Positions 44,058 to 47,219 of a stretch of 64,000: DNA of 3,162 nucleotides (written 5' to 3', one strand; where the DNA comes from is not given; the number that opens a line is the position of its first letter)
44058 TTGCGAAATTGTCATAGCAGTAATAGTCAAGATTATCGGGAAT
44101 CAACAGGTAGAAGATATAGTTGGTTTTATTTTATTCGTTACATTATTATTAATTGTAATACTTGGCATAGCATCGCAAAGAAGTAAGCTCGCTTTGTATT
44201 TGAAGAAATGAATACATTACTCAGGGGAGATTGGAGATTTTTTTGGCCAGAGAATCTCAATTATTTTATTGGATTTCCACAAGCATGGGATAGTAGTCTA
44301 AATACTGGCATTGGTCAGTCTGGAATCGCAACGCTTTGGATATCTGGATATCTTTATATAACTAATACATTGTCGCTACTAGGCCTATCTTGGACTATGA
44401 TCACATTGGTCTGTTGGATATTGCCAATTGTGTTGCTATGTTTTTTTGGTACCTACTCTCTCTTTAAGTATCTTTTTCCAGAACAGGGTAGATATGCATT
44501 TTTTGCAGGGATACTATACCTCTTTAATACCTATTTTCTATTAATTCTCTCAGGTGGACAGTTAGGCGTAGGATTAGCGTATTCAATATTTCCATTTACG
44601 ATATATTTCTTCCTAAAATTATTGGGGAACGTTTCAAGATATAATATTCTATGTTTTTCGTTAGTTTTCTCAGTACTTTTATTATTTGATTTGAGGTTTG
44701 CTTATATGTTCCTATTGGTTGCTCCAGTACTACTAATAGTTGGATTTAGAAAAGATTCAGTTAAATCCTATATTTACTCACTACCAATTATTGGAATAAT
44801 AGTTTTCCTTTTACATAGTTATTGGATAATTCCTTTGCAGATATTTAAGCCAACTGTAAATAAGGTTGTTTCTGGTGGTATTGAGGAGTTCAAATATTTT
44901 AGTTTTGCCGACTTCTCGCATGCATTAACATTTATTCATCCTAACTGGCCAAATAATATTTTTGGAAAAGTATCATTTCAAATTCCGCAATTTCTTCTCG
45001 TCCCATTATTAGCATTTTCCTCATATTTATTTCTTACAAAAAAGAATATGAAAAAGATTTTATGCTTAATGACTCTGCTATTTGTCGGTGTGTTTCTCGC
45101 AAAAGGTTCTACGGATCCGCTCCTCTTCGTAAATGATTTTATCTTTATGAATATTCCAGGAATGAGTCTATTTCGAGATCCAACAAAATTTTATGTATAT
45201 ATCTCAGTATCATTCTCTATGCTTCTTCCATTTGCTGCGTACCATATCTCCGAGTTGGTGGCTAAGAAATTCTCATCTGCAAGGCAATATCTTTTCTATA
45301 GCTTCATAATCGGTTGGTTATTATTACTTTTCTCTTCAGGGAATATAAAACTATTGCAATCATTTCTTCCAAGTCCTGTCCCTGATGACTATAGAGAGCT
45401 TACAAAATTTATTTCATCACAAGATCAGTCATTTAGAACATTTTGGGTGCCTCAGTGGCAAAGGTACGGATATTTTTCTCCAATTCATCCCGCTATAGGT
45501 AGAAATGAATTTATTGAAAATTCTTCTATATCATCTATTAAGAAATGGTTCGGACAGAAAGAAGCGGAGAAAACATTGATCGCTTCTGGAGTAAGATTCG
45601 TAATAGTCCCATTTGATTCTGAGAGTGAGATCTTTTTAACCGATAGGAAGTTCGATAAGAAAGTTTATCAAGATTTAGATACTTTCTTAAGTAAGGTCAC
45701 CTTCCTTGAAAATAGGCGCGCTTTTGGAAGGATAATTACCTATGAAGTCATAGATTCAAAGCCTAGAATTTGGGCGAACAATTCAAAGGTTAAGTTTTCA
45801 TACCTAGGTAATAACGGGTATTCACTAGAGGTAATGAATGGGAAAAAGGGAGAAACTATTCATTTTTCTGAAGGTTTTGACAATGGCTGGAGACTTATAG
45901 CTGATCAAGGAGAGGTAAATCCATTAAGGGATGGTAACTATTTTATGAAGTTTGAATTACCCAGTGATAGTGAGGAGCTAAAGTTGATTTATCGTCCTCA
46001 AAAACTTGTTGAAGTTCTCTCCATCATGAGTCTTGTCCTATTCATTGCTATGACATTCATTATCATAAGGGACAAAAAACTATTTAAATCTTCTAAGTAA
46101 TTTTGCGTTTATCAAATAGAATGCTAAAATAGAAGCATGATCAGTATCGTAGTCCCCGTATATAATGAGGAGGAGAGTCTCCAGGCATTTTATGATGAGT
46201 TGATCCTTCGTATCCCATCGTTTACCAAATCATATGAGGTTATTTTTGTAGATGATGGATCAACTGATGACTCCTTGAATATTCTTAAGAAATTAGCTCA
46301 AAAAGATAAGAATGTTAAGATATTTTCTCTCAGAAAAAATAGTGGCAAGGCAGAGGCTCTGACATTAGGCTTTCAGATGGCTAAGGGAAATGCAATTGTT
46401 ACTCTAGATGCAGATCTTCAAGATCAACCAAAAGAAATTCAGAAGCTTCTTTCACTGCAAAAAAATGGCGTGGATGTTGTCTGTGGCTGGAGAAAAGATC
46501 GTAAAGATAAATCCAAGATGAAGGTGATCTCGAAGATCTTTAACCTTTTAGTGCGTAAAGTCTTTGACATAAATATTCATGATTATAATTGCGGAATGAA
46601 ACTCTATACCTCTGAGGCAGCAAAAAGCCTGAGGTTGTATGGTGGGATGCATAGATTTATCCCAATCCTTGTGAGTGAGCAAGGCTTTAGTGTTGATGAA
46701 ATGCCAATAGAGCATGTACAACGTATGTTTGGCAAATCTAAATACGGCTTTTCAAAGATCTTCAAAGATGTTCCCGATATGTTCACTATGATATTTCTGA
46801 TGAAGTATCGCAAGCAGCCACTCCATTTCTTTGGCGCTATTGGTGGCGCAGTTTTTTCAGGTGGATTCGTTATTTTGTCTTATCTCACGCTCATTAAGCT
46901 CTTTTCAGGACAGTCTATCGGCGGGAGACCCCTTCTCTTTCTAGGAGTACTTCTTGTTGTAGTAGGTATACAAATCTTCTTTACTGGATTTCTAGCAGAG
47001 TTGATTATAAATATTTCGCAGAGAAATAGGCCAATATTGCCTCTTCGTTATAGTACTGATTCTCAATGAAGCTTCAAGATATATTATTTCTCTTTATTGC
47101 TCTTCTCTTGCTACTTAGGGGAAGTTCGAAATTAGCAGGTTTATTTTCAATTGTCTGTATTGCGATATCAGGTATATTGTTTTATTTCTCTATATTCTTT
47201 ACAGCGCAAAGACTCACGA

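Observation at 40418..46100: Two very large AftD-like membrane proteins (1140 and 630 aa) with polytopic N-domains and C-terminal TM anchors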

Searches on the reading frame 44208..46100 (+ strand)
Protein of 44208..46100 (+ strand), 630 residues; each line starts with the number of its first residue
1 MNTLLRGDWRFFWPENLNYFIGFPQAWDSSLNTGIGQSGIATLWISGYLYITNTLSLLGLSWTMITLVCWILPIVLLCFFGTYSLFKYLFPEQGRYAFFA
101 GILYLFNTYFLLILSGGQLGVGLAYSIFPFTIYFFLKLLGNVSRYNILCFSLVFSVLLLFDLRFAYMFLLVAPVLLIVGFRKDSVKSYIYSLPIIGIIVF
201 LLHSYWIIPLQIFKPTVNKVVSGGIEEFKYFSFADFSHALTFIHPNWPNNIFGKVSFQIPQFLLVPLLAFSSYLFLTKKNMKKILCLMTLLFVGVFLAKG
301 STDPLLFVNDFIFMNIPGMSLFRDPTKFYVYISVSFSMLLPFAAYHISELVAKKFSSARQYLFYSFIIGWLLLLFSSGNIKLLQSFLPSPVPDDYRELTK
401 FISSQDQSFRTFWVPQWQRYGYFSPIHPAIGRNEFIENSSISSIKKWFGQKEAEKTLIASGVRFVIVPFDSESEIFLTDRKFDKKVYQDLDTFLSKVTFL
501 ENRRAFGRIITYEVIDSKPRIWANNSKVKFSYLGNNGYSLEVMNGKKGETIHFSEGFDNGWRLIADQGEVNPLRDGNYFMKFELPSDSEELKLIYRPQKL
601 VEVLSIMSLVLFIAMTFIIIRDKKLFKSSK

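Call 4: search_protein_families(library=pfam, proteins=[window:44208-46100:+], max_evalue=1)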
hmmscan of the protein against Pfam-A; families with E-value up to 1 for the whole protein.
window:44208-46100:+ (630 aa): 1 family
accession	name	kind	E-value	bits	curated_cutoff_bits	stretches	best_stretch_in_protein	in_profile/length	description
PF17456.7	TcpS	-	0.017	15.4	28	1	524-571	97-145/155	Toxin-coregulated pilus protein S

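Call 5: search_protein_families(library=ncbifam, proteins=[window:44208-46100:+], max_evalue=1)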
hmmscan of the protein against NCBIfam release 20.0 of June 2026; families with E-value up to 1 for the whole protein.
window:44208-46100:+ (630 aa): 1 family
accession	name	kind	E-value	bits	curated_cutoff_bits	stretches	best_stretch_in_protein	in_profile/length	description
NF053599.1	transp_MmpA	equivalog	0.0014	17.3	210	1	268-352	261-345/543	MmpA family trehalose lipid delivery protein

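Call 9: search_solved_structures(query=window:44208-46100:+, max_evalue=10, show_alignments=2)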
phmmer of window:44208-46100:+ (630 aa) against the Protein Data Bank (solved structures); distinct sequences matched with E-value up to 10: 2.
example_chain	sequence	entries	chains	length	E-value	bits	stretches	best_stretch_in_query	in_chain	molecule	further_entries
9l0a_I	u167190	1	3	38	0.87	11.4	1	58-79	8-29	Photosystem I reaction center subunit VIII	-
8vu3_I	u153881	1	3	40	1.3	10.9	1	59-80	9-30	Photosystem I reaction center subunit VIII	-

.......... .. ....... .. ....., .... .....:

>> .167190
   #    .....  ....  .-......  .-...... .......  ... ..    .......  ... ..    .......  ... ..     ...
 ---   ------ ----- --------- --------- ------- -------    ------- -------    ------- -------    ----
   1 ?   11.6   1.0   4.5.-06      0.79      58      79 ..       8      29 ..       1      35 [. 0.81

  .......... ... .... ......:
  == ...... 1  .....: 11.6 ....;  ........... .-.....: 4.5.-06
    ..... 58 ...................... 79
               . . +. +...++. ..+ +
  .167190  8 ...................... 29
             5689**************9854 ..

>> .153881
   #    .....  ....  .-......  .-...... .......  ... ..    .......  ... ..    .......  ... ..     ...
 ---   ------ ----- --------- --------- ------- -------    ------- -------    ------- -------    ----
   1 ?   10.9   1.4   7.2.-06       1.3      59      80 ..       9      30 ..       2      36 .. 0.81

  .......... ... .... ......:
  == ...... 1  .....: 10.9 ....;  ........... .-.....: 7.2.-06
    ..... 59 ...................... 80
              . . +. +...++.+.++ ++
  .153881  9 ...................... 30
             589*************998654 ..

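Call 13: find_homologous_proteins(query=window:44208-46100:+)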
Query window:44208-46100:+ (630 aa): 466 proteins with E <= 0.001 among 8000 candidates; the best 120 are listed.
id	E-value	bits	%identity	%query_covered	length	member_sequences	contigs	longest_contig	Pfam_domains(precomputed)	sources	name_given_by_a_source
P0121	0.0e+0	1324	93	100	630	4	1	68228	-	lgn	-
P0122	6.2e-149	516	42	99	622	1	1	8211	-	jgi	jgi:hypothetical protein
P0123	1.4e-148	515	41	99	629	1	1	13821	PF09586.17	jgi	jgi:hypothetical protein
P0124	1.2e-146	508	42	99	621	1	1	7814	-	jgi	jgi:hypothetical protein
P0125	1.9e-146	508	43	98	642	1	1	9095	-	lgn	-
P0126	5.2e-146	506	40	98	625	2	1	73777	-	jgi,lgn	-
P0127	3.4e-143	497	41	96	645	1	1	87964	-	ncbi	-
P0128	2.4e-142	494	43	100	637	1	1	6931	-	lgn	-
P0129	1.1e-141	492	41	100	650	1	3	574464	-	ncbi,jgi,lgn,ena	-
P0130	7.4e-140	486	42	98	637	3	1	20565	-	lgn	-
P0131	1.0e-138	482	42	99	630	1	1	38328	-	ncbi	-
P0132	2.7e-138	481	41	99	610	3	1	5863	-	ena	-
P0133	3.8e-138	480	40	100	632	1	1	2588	-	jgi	-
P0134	6.9e-138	479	40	99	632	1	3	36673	-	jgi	jgi:hypothetical protein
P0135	1.5e-137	478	41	97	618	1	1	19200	-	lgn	-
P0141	1.7e-136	475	42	98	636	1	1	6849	PF11847.14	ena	-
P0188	7.1e-125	436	40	99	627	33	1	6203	PF11847.14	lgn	-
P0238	6.2e-100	354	34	96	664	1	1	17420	PF11847.14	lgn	-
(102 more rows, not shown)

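Call 42: search_solved_structures(query=A2, max_evalue=10, show_alignments=3)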
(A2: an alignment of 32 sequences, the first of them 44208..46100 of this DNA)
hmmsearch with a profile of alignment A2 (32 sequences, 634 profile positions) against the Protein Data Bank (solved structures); distinct sequences matched with E-value up to 10: 7.
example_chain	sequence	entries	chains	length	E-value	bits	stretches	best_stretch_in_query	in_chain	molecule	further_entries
8fjf_A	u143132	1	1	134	0.78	11.5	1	422-515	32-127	H10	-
9l0a_I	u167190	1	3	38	0.92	11.3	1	60-81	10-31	Photosystem I reaction center subunit VIII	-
10eg_I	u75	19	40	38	0.95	11.2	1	60-83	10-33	Photosystem I reaction center subunit VIII | PHOTOSYSTEM 1 REACTION CENTRE SUBUNIT VIII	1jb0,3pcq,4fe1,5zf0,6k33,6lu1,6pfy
8vu3_I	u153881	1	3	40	1.2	10.9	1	60-83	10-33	Photosystem I reaction center subunit VIII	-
6kmw_aI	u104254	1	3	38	1.7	10.4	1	60-84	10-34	Photosystem I reaction center subunit VIII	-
1b9b_A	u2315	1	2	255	1.7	10.4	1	459-496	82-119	PROTEIN (TRIOSEPHOSPHATE ISOMERASE)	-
3c01_E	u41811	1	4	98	2.1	10.1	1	469-515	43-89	Surface presentation of antigens protein spaS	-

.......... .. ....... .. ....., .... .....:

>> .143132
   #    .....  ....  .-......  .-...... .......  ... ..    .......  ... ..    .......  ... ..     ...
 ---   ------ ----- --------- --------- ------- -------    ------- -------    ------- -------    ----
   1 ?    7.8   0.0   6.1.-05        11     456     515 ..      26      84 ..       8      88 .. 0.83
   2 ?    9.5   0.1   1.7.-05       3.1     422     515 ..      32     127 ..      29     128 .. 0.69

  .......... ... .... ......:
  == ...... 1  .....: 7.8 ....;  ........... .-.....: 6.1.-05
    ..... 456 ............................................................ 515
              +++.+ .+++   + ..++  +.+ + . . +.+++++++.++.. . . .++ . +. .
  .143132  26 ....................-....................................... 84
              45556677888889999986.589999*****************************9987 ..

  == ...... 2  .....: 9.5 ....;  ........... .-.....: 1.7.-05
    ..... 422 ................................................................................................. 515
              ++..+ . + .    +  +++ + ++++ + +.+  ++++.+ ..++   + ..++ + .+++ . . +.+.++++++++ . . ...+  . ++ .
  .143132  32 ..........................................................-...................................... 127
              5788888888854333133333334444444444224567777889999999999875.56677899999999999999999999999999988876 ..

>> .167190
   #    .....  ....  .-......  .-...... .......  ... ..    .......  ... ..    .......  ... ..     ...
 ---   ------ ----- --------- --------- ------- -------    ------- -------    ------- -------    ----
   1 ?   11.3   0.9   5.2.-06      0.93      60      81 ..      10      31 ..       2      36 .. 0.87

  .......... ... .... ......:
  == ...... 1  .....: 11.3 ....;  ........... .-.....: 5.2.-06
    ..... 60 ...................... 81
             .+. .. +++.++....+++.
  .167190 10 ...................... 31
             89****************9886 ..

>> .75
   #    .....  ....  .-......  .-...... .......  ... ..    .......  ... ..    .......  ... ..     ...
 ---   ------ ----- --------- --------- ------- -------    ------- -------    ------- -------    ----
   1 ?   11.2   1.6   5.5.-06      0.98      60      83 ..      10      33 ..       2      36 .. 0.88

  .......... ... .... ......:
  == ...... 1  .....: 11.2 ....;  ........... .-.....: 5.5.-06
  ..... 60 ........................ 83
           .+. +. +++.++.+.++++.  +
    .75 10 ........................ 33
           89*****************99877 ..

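Call 57: predict_structure(alignment_id=A2)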
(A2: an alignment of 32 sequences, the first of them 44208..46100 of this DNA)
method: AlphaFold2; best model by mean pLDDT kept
length: 630 residues; sequences in the alignment: 32
mean_pLDDT: 83.6   pTM: 0.85
mean pLDDT of the five models: 83.6, 83.2, 83.0, 81.0, 78.5
residues with pLDDT >= 90: 276; 70-90: 266; 50-70: 61; < 50: 27
segments of 3 or more residues with pLDDT < 50: 218-222, 237-240, 242-245, 247-257
pLDDT, mean of each block of 10 residues (from residue 1): 53 72 85 84 83 86 84 91 96 92 76 59 90 94 93 94 91 86 83 95 94 66 61 49 48 45 77 90 92 83 77 83 78 92 91 86 86 66 65 90 89 87 86 82 93 93 93 78 89 95 90 93 91 85 92 93 92 90 92 94 94 93 71
secondary structure, 60 per line:
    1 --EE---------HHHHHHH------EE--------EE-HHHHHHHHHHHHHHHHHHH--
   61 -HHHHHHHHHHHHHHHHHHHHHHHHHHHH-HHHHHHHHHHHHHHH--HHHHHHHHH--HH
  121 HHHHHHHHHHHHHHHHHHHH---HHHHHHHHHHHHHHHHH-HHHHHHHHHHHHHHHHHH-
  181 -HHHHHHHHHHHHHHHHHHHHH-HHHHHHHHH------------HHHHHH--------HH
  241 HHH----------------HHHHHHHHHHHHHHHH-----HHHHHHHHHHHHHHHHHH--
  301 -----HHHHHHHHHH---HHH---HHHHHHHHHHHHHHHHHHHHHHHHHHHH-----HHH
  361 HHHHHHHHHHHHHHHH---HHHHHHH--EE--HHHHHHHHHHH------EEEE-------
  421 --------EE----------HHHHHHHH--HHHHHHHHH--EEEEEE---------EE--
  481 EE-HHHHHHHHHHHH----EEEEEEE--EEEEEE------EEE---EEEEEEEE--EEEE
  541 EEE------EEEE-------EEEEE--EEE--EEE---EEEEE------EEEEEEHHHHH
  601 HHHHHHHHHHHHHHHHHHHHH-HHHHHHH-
elements in order: H14-20 H40-58 H62-89 H91-105 H108-116 H119-140 H144-160 H162-179 H182-202 H204-212 H225-230 H239-243 H260-275 H281-298 H306-315 H325-352 H358-376 H380-386 H393-403 E410-413 H441-448 H451-459 E462-467 H484-495 E500-506 E509-514 E521-523 E527-534 E537-543 E550-553 E561-565 E568-570 E573-575 E579-583 E590-595 H596-621 H623-629

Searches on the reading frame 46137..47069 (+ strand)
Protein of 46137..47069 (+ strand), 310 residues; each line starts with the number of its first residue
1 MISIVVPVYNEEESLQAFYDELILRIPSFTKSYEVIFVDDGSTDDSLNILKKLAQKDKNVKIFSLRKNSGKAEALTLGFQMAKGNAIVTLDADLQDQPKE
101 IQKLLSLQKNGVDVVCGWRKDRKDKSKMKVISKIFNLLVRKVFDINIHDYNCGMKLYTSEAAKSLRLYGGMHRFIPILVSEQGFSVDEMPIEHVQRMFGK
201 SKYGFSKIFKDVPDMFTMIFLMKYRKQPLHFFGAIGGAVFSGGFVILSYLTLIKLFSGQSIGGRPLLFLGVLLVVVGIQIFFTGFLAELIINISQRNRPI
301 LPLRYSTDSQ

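Call 20: search_protein_families(library=pfam, proteins=[window:46137-47069:+], max_evalue=0.001)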
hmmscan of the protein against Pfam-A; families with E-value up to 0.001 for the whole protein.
window:46137-47069:+ (310 aa): 3 families
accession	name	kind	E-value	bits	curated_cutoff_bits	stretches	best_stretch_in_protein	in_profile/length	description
PF00535.33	Glycos_transf_2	-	1.7e-36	126.1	23.3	1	3-164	1-166/168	Glycosyl transferase family 2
PF10111.15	Glyco_tranf_2_2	-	1.1e-10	41.9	27.3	1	3-108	1-106/276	Glycosyltransferase like family 2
PF13641.12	Glyco_tranf_2_3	-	4.1e-06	27.4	27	1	2-117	3-121/230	Glycosyltransferase like family 2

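Call 54: search_solved_structures(query=window:46137-47069:+, max_evalue=0.00001)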
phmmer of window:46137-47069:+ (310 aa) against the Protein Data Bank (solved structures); distinct sequences matched with E-value up to 0.00001: 18.
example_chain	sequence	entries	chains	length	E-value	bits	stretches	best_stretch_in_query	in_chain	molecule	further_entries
9bhc_C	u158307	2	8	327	2e-44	155.2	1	2-294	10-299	Undecaprenyl-phosphate 4-deoxy-4-formamido-L-arabinose transferase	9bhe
9hwj_A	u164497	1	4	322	2.7e-44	154.8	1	2-293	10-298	Undecaprenyl-phosphate 4-deoxy-4-formamido-L-arabinose transferase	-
8vxh_A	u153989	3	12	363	2.8e-44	154.7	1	2-294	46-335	Undecaprenyl-phosphate 4-deoxy-4-formamido-L-arabinose transferase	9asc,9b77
5ekp_C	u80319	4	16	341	6.5e-31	110.8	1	2-295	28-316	Uncharacterized glycosyltransferase sll0501 | Glycosyltransferase sll0501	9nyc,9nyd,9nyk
9nye_A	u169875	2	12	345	6.8e-31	110.8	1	2-295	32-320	Glycosyltransferase sll0501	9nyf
5eke_A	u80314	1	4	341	7.2e-31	110.7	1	2-295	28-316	Uncharacterized glycosyltransferase sll0501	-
5mlz_A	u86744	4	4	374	6e-17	65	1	2-218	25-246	Dolichol monophosphate mannose synthase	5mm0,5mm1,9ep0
2z87_A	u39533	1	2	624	4e-12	49.2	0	2-136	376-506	Chondroitin synthase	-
2z86_A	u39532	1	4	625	4e-12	49.2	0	2-136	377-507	Chondroitin synthase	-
5hea_A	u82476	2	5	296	3.8e-11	46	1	1-127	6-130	Putative glycosyltransferase (GalT1)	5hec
8bz8_A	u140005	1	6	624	4.7e-09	39.1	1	2-118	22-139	Glycosyltransferase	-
8bz4_A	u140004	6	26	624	4.7e-09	39.1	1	2-118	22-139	Glycosyltransferase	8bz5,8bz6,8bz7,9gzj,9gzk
6p61_A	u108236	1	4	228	1.5e-07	34.1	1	2-119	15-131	Glycosyltransferase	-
5tze_C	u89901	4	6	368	2.1e-07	33.7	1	2-94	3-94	Glycosyl transferase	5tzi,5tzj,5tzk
8vh7_A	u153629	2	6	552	2.9e-07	33.2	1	1-124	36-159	Heparosan synthase B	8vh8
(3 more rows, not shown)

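Call 55: search_protein_families(library=ncbifam, proteins=[window:46137-47069:+], max_evalue=0.001)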
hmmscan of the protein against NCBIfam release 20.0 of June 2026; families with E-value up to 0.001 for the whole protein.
window:46137-47069:+ (310 aa): 22 families
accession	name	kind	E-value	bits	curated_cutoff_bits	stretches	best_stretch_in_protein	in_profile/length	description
NF007986.1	PRK10714.1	equivalog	3.9e-51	173.9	529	1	2-295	8-298/316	undecaprenyl-phosphate 4-deoxy-4-formamido-L-arabinose transferase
NF047588.1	GlcsyltransPgfSStrep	equivalog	3.7e-40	138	500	1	2-293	3-290/308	glycosyltransferase PgfS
TIGR04182.1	glyco_TIGR04182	equivalog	4.7e-24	85.3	325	1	2-295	2-287/293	S-layer glycoprotein N-glycosyltransferase AglJ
TIGR03937.1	PgaC_IcaA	equivalog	2.1e-18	66.5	422.3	1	1-94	46-136/407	poly-beta-1,6-N-acetyl-D-glucosamine synthase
NF007482.0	PRK10073.1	equivalog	4.3e-18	65.4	423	1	2-115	8-118/334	glycosyltransferase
NF041875.1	EPS_EpsD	equivalog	1.5e-14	54.1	370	1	2-115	1-111/325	exopolysaccharide biosynthesis glycosyltransferase EpsD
NF047683.1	TeichurnBiosyTuaG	equivalog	8.1e-14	51.9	400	1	2-108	8-111/252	teichuronic acid biosynthesis protein TuaG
TIGR04283.1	glyco_like_mftF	equivalog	2.2e-13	50.3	182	1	2-137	1-127/221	TIGR04283 family arsenosugar biosynthesis glycosyltransferase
TIGR03111.1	glyc2_xrt_Gpos1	hypoth_equivalog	8.1e-12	44.6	363.95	1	2-139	51-187/439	TIGR03111 family XrtG-associated glycosyltransferase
NF058614.1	PPMAGASynPpgS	equivalog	8.8e-12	44.9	370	1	4-202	4-205/226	polyprenyl-phospho-N-acetylgalactosaminyl synthase PpgS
TIGR03965.1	mycofact_glyco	equivalog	5.2e-10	38.8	280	1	2-116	76-188/467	mycofactocin biosynthesis glycosyltransferase MftF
NF010496.0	PRK13915.1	equivalog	6.5e-09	35.3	262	1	2-113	33-149/307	glucosyl-3-phosphoglycerate synthase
NF038302.1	EPS_HpsE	equivalog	9.9e-08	31.3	300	1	2-103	3-106/307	hormogonium polysaccharide biosynthesis glycosyltransferase HpsE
NF041391.1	DPhHxTase_Halo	equivalog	1.9e-07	30.3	375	1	8-197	3-187/213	dolichyl-phosphate hexose transferase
NF053739.1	GlytfEpsEBac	equivalog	2.3e-07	30.1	450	1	2-103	3-102/265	glycosyltransferase EpsE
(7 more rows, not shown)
